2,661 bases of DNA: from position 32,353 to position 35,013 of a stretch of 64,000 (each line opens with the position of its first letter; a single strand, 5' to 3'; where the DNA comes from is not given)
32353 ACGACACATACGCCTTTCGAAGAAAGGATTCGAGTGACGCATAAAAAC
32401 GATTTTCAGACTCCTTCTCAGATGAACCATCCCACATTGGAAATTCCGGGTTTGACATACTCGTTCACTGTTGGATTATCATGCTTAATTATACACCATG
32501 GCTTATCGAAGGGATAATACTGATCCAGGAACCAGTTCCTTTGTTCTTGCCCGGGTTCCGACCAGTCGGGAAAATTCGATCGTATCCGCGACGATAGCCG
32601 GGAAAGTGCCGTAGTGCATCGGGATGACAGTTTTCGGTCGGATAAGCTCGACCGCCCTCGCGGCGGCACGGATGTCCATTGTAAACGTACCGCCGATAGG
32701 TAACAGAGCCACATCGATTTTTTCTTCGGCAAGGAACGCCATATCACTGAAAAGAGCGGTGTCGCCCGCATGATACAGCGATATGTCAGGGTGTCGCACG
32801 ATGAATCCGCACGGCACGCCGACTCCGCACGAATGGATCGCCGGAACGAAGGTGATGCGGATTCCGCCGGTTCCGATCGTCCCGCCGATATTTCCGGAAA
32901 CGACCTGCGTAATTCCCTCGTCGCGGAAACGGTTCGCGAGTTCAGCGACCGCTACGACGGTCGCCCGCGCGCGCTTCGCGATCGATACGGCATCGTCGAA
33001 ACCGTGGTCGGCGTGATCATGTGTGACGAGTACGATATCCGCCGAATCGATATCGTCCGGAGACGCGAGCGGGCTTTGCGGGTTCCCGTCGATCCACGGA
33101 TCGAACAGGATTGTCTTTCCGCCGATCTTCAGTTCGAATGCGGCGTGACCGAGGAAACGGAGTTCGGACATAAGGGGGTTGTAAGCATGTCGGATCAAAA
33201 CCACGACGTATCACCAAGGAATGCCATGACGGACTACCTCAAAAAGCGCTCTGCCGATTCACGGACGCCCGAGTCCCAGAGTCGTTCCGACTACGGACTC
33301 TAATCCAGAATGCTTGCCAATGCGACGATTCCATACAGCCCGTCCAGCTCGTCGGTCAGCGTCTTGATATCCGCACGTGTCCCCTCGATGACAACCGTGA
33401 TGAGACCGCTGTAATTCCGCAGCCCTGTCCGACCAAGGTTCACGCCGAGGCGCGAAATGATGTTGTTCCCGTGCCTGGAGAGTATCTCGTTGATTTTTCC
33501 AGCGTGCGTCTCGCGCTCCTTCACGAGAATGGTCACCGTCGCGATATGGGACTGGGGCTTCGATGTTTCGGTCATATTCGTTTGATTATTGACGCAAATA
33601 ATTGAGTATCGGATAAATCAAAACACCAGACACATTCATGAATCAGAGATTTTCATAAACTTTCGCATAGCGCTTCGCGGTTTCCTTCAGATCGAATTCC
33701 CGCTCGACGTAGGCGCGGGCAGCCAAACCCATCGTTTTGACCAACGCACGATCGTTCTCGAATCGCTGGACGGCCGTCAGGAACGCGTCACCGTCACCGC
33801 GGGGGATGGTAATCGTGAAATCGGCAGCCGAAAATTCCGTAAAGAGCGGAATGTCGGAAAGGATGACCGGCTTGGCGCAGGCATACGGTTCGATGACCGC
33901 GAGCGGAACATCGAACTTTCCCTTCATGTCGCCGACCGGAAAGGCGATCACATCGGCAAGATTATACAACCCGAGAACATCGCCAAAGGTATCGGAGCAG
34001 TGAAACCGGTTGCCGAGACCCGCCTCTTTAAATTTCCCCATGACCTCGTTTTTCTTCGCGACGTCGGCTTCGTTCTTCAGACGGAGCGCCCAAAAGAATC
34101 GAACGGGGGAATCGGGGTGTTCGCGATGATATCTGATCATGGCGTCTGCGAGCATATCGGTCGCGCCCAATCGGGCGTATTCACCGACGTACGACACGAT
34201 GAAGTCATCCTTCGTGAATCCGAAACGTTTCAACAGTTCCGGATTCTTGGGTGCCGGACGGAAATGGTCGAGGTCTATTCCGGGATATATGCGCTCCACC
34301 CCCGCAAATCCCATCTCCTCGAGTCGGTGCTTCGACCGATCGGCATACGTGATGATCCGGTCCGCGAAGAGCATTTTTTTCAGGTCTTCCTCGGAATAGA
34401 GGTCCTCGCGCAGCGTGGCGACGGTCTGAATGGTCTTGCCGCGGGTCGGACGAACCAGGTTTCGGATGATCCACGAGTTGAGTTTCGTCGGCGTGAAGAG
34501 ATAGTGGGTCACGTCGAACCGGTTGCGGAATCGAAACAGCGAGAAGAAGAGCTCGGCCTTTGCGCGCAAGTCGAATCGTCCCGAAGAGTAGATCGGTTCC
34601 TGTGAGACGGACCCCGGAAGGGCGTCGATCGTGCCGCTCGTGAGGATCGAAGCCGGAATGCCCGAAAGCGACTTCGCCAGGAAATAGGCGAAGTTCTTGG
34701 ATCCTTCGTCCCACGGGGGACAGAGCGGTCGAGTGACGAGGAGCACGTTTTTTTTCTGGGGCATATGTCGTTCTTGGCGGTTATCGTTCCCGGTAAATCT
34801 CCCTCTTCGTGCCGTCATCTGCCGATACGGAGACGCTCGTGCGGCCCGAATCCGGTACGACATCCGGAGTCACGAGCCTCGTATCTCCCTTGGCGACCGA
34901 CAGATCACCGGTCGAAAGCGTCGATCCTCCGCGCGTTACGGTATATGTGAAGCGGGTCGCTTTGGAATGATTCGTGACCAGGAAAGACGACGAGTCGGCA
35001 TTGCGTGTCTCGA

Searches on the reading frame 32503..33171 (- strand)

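Call 12: search_protein_families(library=pfam, proteins=[window:32503-33171:-], max_evalue=0.001)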
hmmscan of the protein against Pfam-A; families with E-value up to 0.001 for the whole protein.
window:32503-33171:- (222 aa): 3 families
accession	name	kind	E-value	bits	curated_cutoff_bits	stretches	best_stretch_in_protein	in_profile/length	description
PF13483.12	Lactamase_B_3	-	1.7e-28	100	24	1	3-186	1-160/160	Beta-lactamase superfamily domain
PF12706.13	Lactamase_B_2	-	7.3e-28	98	27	1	20-187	2-200/200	Beta-lactamase superfamily domain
PF00753.33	Lactamase_B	-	8.6e-05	23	22.7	1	9-186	6-196/196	Metallo-beta-lactamase superfamily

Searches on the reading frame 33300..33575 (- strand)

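Call 12: search_protein_families(library=pfam, proteins=[window:33300-33575:-], max_evalue=0.001)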
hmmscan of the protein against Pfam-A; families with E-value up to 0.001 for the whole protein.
window:33300-33575:- (91 aa): 1 family
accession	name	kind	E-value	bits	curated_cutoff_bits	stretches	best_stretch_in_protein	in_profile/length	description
PF21699.3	TM1266-like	-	4.2e-10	39.9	27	1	11-83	2-70/74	Iron-only hydrogenase system regulator, putative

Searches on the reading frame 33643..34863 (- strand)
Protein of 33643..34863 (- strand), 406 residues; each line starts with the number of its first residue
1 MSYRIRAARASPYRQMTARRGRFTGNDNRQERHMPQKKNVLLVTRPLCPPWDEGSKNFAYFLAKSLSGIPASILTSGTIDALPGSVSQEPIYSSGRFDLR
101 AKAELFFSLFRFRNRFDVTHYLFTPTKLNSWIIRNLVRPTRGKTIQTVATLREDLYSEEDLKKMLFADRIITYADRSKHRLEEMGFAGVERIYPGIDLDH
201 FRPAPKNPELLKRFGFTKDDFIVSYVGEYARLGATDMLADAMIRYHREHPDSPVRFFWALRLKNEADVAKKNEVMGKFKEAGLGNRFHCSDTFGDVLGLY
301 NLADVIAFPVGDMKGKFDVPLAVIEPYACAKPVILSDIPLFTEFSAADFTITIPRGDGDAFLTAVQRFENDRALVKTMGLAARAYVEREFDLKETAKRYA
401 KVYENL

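Call 13: search_protein_families(library=pfam, proteins=[window:33643-34863:-], max_evalue=0.001)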
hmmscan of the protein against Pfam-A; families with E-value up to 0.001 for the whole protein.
window:33643-34863:- (406 aa): 2 families
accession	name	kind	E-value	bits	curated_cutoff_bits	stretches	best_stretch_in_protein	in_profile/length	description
PF13692.12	Glyco_trans_1_4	-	2e-06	28.6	27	1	222-368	3-139/142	Glycosyl transferases group 1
PF00534.26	Glycos_transf_1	-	2.3e-05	24.5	26.4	1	273-383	61-170/172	Glycosyl transferases group 1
